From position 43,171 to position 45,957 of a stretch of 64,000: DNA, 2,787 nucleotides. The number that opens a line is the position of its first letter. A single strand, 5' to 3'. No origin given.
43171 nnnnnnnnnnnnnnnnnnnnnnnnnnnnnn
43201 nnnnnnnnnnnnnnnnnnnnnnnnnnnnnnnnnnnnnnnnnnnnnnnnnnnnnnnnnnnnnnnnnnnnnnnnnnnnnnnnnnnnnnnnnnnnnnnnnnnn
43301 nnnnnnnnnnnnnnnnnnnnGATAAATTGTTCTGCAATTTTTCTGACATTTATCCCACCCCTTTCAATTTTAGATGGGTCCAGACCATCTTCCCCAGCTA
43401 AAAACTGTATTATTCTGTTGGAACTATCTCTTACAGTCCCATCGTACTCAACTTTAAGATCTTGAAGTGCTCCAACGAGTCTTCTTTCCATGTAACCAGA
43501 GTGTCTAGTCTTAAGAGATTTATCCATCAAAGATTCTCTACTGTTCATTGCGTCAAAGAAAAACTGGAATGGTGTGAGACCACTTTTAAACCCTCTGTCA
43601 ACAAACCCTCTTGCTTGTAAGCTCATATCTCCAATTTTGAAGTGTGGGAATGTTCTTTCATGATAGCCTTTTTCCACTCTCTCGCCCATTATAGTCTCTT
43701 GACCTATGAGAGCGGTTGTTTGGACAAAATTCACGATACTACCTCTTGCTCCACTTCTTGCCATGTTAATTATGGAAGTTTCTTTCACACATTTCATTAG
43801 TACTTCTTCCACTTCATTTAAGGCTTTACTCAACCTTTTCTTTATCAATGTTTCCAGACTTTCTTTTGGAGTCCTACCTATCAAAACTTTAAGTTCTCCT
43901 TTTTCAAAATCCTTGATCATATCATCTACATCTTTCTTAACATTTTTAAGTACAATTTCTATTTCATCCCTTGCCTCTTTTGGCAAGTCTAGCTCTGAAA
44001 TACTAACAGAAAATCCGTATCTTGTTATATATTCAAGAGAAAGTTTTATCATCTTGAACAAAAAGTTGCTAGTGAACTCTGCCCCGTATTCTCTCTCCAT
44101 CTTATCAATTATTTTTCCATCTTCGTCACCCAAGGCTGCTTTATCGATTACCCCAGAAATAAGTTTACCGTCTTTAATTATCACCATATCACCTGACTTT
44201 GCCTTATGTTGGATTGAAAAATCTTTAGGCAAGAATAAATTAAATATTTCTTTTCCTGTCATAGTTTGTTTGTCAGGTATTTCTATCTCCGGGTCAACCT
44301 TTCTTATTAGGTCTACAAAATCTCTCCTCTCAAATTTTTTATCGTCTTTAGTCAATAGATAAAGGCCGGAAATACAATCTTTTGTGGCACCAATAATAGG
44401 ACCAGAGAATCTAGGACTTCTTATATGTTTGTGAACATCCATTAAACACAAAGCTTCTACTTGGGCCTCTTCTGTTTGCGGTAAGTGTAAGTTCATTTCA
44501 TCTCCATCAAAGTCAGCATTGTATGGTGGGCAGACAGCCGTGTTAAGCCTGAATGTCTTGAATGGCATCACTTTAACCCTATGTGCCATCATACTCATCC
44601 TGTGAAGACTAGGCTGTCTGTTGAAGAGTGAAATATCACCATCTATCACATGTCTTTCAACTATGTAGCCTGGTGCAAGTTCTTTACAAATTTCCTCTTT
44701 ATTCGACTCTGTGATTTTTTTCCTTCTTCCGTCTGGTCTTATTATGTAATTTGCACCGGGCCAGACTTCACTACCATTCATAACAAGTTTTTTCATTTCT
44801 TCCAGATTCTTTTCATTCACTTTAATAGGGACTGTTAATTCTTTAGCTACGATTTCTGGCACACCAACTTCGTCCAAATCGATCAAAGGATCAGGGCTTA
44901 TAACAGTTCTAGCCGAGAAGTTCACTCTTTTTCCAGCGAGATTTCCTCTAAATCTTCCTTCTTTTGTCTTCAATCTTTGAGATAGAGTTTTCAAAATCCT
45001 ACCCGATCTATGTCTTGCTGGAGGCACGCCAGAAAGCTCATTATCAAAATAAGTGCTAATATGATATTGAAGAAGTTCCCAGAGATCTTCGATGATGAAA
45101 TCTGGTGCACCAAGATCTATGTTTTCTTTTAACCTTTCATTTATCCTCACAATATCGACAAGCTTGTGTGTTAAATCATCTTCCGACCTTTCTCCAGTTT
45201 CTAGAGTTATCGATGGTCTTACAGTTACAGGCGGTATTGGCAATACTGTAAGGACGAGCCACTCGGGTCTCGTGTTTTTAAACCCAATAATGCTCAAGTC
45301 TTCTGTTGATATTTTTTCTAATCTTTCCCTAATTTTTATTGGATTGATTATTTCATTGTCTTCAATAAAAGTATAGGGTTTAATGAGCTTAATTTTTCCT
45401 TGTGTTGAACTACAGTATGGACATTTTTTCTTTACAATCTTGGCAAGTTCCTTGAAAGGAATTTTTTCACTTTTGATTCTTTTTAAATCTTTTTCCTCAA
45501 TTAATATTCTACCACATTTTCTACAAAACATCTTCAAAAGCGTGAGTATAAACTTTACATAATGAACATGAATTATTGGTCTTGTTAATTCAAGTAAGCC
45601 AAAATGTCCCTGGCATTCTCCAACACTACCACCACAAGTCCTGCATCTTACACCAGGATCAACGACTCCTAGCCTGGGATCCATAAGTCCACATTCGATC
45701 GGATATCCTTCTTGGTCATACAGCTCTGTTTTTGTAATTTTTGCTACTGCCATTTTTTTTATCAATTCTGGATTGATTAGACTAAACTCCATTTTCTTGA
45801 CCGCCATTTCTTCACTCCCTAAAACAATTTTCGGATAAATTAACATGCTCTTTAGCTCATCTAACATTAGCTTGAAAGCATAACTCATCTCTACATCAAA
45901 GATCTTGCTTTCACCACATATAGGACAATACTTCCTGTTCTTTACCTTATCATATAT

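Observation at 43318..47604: RNA polymerase subunits B' and A' encoded as a single 1428-codon frame (no stop at the junction)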

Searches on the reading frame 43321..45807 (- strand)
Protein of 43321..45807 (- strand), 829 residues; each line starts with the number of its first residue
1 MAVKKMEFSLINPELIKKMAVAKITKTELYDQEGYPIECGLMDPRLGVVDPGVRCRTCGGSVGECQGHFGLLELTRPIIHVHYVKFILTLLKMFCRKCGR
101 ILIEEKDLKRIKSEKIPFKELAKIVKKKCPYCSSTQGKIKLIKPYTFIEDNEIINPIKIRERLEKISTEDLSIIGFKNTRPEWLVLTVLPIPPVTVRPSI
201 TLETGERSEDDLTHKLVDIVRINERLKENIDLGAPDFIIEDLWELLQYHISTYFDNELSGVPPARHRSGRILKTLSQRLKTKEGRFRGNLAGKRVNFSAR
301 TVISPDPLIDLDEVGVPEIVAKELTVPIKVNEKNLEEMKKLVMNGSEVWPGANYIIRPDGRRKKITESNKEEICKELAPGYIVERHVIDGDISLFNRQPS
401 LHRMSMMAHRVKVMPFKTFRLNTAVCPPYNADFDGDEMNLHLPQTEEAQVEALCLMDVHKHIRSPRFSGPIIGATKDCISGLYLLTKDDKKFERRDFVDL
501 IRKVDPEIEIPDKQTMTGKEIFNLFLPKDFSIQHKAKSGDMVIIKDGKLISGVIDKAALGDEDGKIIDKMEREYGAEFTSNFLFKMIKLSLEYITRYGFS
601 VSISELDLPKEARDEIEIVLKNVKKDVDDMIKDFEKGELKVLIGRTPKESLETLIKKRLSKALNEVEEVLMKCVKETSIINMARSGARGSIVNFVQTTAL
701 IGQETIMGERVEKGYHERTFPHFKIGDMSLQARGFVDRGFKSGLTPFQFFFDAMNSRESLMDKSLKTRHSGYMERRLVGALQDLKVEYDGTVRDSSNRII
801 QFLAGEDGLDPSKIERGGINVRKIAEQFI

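Call 64: find_homologous_proteins(query=window:43321-45807:-, max_evalue=1e-100)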
Query window:43321-45807:- (829 aa): 7999 proteins with E <= 1e-100 among 8000 candidates; the best 120 are listed.
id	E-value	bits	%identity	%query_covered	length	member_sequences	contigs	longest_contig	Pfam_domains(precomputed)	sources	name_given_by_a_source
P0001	0.0e+0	1866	100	100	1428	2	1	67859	PF04998.23,PF04560.26,PF00623.26,PF04983.24,PF05000.23,PF04566.19,PF04997.18,PF04567.23,PF00562.34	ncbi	ncbi:MAG: DNA-directed RNA polymerase subunit A' [Candidatus Aenigmatarchaeota archaeon]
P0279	0.0e+0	1727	90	100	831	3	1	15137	PF04998.23,PF00623.26,PF04983.24,PF05000.23,PF04997.18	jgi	jgi:DNA-directed RNA polymerase subunit A'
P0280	0.0e+0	1707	89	100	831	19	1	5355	PF04998.23,PF00623.26,PF04983.24,PF05000.23,PF04997.18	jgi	jgi:DNA-directed RNA polymerase subunit A'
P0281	0.0e+0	1639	84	100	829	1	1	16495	PF04998.23,PF00623.26,PF04983.24,PF05000.23,PF04997.18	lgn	-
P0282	0.0e+0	1635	84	100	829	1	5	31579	PF04998.23,PF00623.26,PF04983.24,PF05000.23,PF04997.18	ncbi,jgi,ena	ncbi:MAG: DNA-directed RNA polymerase subunit A' [Candidatus Aenigmatarchaeota archaeon]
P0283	0.0e+0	1606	83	100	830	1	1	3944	PF04998.23,PF00623.26,PF04983.24,PF05000.23,PF04997.18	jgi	-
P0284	0.0e+0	1589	82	100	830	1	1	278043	PF04998.23,PF00623.26,PF04983.24,PF05000.23,PF04997.18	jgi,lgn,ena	-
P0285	0.0e+0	1582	81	100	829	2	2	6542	PF04998.23,PF00623.26,PF04983.24,PF05000.23,PF04997.18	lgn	-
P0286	0.0e+0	1577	81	100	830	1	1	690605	PF04998.23,PF00623.26,PF04983.24,PF05000.23,PF04997.18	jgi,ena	-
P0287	0.0e+0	1571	81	100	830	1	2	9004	PF04998.23,PF00623.26,PF04983.24,PF05000.23,PF04997.18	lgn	-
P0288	0.0e+0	1570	81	100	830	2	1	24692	PF04998.23,PF00623.26,PF04983.24,PF05000.23,PF04997.18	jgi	jgi:DNA-directed RNA polymerase subunit A'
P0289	0.0e+0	1557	81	100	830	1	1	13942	PF04998.23,PF00623.26,PF04983.24,PF05000.23,PF04997.18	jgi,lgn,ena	-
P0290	0.0e+0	1532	79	100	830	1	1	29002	PF04998.23,PF00623.26,PF04983.24,PF05000.23,PF04997.18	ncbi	ncbi:MAG: DNA-directed RNA polymerase subunit A' [Candidatus Aenigmatarchaeota archaeon]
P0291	0.0e+0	1518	78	100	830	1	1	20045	PF04998.23,PF00623.26,PF04983.24,PF05000.23,PF04997.18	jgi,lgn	jgi:DNA-directed RNA polymerase subunit A'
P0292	0.0e+0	1510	77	100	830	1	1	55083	PF04998.23,PF00623.26,PF04983.24,PF05000.23,PF04997.18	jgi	jgi:DNA-directed RNA polymerase subunit A'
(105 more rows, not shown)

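Call 66: find_encoding_contigs(protein=P0279, flank=3000, max_places=2)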
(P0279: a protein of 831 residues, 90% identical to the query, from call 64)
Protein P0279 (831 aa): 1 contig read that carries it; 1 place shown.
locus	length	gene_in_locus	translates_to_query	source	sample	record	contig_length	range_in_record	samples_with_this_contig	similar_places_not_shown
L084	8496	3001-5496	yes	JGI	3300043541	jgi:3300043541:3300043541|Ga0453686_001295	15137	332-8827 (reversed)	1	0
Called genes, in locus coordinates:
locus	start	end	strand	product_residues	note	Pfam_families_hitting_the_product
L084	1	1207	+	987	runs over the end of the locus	PF04563:RNA_pol_Rpb2_1, PF04561:RNA_pol_Rpb2_2, PF04565:RNA_pol_Rpb2_3 (weak), PF14890:Intein_splicing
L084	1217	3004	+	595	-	PF04566:RNA_pol_Rpb2_4, PF04567:RNA_pol_Rpb2_5, PF00562:RNA_pol_Rpb2_6, PF04560:RNA_pol_Rpb2_7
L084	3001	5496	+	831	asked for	PF04997:RNA_pol_Rpb1_1, PF00623:RNA_pol_Rpb1_2, PF04983:RNA_pol_Rpb1_3, PF05000:RNA_pol_Rpb1_4, PF04998:RNA_pol_Rpb1_5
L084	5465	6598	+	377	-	PF04998:RNA_pol_Rpb1_5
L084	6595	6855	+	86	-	PF01248:Ribosomal_L7Ae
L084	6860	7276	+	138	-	PF07650:KH_2 (weak), PF26594:KH_NusA_2nd (faint), PF00013:KH_1 (faint), PF13083:KH_KhpA-B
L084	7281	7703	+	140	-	PF00164:Ribosom_S12_S23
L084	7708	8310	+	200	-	PF00177:Ribosomal_S7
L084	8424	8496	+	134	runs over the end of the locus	?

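Call 67: find_encoding_contigs(protein=P0282, flank=3000, max_places=2)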
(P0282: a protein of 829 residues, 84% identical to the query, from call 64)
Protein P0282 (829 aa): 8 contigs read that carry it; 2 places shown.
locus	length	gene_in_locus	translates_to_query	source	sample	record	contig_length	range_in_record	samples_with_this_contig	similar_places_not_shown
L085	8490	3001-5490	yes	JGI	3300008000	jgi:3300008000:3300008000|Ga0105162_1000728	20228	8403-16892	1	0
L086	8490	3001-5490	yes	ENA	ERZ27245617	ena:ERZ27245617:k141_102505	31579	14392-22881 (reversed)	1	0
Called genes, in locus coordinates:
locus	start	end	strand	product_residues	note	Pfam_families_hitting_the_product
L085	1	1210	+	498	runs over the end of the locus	PF04563:RNA_pol_Rpb2_1, PF04561:RNA_pol_Rpb2_2, PF04565:RNA_pol_Rpb2_3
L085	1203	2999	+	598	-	PF04566:RNA_pol_Rpb2_4, PF04567:RNA_pol_Rpb2_5, PF00562:RNA_pol_Rpb2_6, PF04560:RNA_pol_Rpb2_7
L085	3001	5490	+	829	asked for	PF04997:RNA_pol_Rpb1_1, PF00623:RNA_pol_Rpb1_2, PF04983:RNA_pol_Rpb1_3, PF05000:RNA_pol_Rpb1_4, PF04998:RNA_pol_Rpb1_5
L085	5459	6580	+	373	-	PF04998:RNA_pol_Rpb1_5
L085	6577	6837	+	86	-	PF01248:Ribosomal_L7Ae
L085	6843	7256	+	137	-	PF07650:KH_2 (weak), PF00013:KH_1 (faint), PF13083:KH_KhpA-B, PF26594:KH_NusA_2nd (weak)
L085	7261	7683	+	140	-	PF00164:Ribosom_S12_S23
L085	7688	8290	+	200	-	PF00177:Ribosomal_S7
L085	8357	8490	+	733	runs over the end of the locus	PF00009:GTP_EFTU, PF22042:EF-G_D2, PF03144:GTP_EFTU_D2, PF14492:EFG_III, PF03764:EFG_IV, PF00679:EFG_C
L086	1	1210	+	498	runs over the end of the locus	PF04563:RNA_pol_Rpb2_1, PF04561:RNA_pol_Rpb2_2, PF04565:RNA_pol_Rpb2_3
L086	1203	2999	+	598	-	PF04566:RNA_pol_Rpb2_4, PF04567:RNA_pol_Rpb2_5, PF00562:RNA_pol_Rpb2_6, PF04560:RNA_pol_Rpb2_7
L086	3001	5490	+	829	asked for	PF04997:RNA_pol_Rpb1_1, PF00623:RNA_pol_Rpb1_2, PF04983:RNA_pol_Rpb1_3, PF05000:RNA_pol_Rpb1_4, PF04998:RNA_pol_Rpb1_5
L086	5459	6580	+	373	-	PF04998:RNA_pol_Rpb1_5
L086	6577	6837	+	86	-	PF01248:Ribosomal_L7Ae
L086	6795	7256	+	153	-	PF07650:KH_2 (weak), PF00013:KH_1 (faint), PF13083:KH_KhpA-B, PF26594:KH_NusA_2nd (weak)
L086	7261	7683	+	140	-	PF00164:Ribosom_S12_S23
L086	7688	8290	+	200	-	PF00177:Ribosomal_S7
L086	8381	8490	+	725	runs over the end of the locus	PF00009:GTP_EFTU, PF22042:EF-G_D2, PF03144:GTP_EFTU_D2, PF14492:EFG_III, PF03764:EFG_IV, PF00679:EFG_C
